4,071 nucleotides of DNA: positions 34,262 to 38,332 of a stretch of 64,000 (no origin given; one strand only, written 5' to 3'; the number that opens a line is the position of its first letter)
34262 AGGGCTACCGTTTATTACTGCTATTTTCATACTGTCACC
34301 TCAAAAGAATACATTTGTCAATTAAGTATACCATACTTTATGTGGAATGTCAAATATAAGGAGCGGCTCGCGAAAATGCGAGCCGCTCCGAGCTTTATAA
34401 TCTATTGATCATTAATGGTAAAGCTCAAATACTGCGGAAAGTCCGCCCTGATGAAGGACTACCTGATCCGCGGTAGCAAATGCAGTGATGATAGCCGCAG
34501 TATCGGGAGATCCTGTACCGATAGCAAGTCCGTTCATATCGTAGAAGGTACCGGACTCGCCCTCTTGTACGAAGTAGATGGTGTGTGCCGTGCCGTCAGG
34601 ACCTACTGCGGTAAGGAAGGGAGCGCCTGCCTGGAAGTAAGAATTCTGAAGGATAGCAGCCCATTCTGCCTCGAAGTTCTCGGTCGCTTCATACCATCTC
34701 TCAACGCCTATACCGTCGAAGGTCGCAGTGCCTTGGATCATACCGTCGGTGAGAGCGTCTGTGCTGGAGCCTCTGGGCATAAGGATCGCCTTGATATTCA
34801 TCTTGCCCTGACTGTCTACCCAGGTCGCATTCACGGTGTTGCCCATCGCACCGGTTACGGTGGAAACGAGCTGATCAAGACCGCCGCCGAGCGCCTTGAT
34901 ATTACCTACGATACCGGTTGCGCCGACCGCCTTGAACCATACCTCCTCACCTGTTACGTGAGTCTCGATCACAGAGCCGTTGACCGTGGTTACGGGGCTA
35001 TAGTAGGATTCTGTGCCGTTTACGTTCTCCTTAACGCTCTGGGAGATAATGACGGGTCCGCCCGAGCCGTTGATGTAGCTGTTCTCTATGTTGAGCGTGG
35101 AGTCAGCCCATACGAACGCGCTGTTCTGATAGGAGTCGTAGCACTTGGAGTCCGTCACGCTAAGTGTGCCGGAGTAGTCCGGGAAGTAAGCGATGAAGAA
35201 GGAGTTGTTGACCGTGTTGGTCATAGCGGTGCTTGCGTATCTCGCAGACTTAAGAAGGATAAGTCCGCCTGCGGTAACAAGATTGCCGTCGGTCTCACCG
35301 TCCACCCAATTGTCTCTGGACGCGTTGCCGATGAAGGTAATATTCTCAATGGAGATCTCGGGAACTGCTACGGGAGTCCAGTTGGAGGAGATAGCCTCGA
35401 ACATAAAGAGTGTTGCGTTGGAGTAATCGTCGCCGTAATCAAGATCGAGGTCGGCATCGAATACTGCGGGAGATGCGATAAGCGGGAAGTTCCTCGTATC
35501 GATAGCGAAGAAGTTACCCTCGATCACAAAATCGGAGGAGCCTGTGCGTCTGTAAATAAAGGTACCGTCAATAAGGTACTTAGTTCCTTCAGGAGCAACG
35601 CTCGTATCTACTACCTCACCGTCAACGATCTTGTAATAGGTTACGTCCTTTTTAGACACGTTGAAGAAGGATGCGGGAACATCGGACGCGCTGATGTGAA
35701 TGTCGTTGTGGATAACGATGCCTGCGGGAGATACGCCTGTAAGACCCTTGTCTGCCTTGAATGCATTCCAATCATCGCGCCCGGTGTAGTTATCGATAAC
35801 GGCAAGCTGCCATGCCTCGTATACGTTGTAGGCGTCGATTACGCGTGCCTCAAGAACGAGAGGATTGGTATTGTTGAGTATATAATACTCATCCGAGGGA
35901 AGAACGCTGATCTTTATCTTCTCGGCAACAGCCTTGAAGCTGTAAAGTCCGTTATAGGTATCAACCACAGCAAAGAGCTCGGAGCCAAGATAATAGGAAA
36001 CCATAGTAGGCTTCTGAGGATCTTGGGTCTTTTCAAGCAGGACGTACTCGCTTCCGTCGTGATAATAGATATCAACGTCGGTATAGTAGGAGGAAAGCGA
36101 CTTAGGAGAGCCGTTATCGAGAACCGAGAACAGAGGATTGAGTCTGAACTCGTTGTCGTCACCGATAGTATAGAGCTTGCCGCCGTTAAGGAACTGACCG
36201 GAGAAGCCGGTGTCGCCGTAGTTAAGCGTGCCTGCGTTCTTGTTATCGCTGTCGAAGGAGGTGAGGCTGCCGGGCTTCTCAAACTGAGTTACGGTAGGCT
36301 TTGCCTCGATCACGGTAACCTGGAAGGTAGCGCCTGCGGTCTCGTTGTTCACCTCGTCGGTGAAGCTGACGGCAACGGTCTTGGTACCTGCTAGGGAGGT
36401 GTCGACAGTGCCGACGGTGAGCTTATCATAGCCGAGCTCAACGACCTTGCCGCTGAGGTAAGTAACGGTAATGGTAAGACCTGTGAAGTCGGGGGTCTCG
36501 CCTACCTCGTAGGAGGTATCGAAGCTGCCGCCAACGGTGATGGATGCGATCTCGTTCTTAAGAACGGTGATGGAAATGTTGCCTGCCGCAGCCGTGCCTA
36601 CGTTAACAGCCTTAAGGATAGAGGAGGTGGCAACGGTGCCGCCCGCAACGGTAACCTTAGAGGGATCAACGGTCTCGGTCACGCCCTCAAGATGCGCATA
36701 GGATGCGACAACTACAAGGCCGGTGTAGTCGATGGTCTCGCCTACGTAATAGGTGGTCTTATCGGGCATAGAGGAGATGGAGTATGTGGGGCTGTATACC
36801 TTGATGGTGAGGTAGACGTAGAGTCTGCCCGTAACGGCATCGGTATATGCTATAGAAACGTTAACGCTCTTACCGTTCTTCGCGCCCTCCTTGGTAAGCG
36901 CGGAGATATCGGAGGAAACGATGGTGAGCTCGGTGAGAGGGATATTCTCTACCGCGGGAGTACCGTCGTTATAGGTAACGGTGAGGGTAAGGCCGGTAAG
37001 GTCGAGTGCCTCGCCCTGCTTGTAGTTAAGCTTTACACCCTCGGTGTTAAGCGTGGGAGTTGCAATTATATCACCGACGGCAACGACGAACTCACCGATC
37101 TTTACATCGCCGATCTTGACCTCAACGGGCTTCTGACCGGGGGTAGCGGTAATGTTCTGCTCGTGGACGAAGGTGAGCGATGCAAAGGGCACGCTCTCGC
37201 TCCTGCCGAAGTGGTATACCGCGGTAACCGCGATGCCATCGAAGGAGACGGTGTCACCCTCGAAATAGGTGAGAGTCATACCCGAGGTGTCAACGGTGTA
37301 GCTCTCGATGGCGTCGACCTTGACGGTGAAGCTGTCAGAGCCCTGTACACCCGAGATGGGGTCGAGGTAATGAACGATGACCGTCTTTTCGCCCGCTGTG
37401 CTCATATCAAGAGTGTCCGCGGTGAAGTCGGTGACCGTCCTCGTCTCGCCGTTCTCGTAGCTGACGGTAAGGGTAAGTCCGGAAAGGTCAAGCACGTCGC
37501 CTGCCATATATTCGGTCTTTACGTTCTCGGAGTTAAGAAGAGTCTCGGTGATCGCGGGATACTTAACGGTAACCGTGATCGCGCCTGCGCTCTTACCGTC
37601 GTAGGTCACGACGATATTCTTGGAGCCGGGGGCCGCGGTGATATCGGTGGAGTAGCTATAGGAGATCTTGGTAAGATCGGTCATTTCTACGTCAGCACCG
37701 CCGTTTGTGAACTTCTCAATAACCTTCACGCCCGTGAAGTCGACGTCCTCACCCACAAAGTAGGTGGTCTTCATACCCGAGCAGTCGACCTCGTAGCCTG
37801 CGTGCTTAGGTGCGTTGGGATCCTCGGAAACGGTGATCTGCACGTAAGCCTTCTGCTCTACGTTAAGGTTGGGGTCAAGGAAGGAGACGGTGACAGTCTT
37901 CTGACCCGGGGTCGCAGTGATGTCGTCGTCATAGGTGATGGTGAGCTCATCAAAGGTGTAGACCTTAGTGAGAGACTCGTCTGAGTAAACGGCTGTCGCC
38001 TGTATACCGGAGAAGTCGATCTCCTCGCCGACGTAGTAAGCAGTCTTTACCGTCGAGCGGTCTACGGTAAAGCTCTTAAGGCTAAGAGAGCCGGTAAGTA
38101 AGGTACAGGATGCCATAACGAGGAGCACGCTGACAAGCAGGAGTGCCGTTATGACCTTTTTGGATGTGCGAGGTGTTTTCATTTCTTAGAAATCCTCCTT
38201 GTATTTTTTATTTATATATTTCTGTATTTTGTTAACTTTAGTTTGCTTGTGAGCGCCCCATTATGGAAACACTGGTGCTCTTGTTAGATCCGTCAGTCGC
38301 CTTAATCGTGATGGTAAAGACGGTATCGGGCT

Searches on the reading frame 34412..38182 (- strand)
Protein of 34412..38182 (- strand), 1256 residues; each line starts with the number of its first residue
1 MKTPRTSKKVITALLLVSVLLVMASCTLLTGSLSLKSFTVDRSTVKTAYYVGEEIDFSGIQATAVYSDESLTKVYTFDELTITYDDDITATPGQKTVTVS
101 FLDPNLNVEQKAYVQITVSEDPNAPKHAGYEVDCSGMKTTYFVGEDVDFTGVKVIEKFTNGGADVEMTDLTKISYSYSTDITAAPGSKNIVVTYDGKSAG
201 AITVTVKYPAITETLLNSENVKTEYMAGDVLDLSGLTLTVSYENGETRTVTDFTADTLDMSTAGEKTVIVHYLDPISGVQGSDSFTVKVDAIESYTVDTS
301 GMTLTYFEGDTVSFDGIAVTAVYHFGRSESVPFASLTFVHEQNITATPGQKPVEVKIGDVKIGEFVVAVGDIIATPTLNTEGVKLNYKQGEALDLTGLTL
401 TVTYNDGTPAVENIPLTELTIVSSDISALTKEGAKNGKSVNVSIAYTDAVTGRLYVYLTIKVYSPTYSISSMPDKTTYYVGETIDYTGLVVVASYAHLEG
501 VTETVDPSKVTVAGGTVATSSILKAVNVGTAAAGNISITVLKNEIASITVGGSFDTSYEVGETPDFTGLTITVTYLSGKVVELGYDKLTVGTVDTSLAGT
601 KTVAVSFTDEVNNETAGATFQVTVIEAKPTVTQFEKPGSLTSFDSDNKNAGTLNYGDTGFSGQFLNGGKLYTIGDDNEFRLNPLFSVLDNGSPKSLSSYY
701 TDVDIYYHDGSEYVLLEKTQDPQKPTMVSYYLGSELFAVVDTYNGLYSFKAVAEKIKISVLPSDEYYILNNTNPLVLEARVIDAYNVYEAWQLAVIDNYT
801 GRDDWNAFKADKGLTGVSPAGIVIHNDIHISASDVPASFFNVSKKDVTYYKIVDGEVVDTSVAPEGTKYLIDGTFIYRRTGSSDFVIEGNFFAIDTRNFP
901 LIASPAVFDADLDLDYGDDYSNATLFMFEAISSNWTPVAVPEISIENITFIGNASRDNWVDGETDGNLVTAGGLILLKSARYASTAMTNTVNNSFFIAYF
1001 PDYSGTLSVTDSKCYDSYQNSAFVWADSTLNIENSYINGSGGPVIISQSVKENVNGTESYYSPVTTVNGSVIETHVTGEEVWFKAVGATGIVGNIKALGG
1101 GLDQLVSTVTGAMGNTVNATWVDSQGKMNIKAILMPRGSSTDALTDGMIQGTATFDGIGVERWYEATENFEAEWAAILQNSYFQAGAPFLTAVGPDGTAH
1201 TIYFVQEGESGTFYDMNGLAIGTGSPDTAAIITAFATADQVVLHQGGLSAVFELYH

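Call 17: search_protein_families(library=pfam, proteins=[window:34412-38182:-], max_evalue=1)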
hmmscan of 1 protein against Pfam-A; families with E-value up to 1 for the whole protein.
window:34412-38182:- (1256 aa): 4 families
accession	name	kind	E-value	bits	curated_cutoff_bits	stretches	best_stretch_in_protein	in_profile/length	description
PF07523.18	Big_3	-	3.6e-37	126.9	21.2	7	221-289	4-68/68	Bacterial Ig-like domain (group 3)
PF02736.25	Myosin_N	-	0.00018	21.7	27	1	222-251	12-41/45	Myosin N-terminal SH3-like domain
PF22364.1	VID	-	0.048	14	27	1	794-828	7-40/64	VirG insertion domain (VID)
PF24469.2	F54D1_6_C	-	0.21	12.2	27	0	294-316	14-36/75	F54D1.6, C-terminal Sushi-like domain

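Call 72: search_protein_families(library=ncbifam, proteins=[window:34412-38182:-], max_evalue=0.1)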
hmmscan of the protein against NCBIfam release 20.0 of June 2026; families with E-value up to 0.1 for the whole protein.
window:34412-38182:- (1256 aa): 0 families

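Call 73: search_protein_families(library=padloc, proteins=[window:34412-38182:-], max_evalue=0.001)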
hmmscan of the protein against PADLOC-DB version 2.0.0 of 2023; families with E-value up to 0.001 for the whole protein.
window:34412-38182:- (1256 aa): 0 families

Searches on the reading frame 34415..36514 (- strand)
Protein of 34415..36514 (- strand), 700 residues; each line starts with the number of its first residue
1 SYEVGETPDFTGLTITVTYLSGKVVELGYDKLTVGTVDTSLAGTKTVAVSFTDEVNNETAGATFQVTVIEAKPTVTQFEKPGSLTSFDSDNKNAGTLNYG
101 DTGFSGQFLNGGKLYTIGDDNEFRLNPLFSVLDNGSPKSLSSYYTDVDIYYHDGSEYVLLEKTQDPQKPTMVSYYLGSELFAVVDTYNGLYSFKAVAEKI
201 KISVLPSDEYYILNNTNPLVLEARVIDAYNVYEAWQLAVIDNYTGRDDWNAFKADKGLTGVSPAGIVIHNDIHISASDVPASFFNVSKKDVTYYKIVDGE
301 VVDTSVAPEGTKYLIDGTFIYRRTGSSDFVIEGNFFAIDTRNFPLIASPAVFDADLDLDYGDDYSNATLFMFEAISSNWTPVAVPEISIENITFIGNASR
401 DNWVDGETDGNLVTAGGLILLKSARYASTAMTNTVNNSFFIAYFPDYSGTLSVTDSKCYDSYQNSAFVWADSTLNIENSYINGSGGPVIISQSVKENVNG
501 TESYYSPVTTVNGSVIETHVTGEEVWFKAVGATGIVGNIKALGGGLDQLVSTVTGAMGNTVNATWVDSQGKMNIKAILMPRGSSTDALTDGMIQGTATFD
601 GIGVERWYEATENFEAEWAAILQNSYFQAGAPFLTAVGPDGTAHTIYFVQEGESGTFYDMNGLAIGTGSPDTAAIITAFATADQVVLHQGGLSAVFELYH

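Call 39: search_solved_structures(query=A3, max_evalue=10, show_alignments=0)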
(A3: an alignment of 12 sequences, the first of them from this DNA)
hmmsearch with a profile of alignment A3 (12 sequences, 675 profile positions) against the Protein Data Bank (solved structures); distinct sequences matched with E-value up to 10: 3.
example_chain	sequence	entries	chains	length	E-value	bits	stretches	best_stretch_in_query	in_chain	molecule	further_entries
2l7y_A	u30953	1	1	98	9.5e-06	27.5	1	2-65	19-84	Putative endo-beta-N-acetylglucosaminidase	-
4fd0_A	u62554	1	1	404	0.065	14.8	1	3-64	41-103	Leucine rich hypothetical protein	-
4hhu_A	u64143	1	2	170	0.19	13.3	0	293-352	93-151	OR280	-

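Call 40: search_protein_families(library=pfam, alignment_id=A3, max_evalue=1)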
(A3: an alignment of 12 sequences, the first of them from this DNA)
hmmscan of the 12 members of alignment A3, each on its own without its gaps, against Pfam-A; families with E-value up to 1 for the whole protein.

A. member 1, seq(700 aa): 2 families
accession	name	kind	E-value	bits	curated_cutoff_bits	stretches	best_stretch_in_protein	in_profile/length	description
PF07523.18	Big_3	-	0.00012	22.7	21.2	1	2-68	8-68/68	Bacterial Ig-like domain (group 3)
PF22364.1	VID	-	0.025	14.9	27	1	238-272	7-40/64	VirG insertion domain (VID)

B. families by the number of members that match (of 12 scanned): 12 families
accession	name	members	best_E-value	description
PF07523.18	Big_3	7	1e-06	Bacterial Ig-like domain (group 3)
PF13229.12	Beta_helix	1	0.0027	Right handed beta helix region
PF11183.13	PmrD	1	0.018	Polymyxin resistance protein PmrD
PF22364.1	VID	1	0.025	VirG insertion domain (VID)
PF17030.11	Beta_lactamase3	1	0.031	Putative beta-lactamase-like family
PF05827.17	VAS1_LD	1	0.036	V-type proton ATPase subunit S1, luminal domain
PF06586.17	TraK_N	1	0.051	TraK N-terminal domain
PF18027.6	Pepdidase_M14_N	1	0.12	Cytosolic carboxypeptidase N-terminal domain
PF05506.17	PLipase_C_C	1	0.2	Bacterial phospholipase C, C-terminal domain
PF08796.15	DUF1797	1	0.24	Protein of unknown function (DUF1797)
PF19673.4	DUF6176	1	0.33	Family of unknown function (DUF6176)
PF02447.22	GntP_permease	1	0.37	GntP family permease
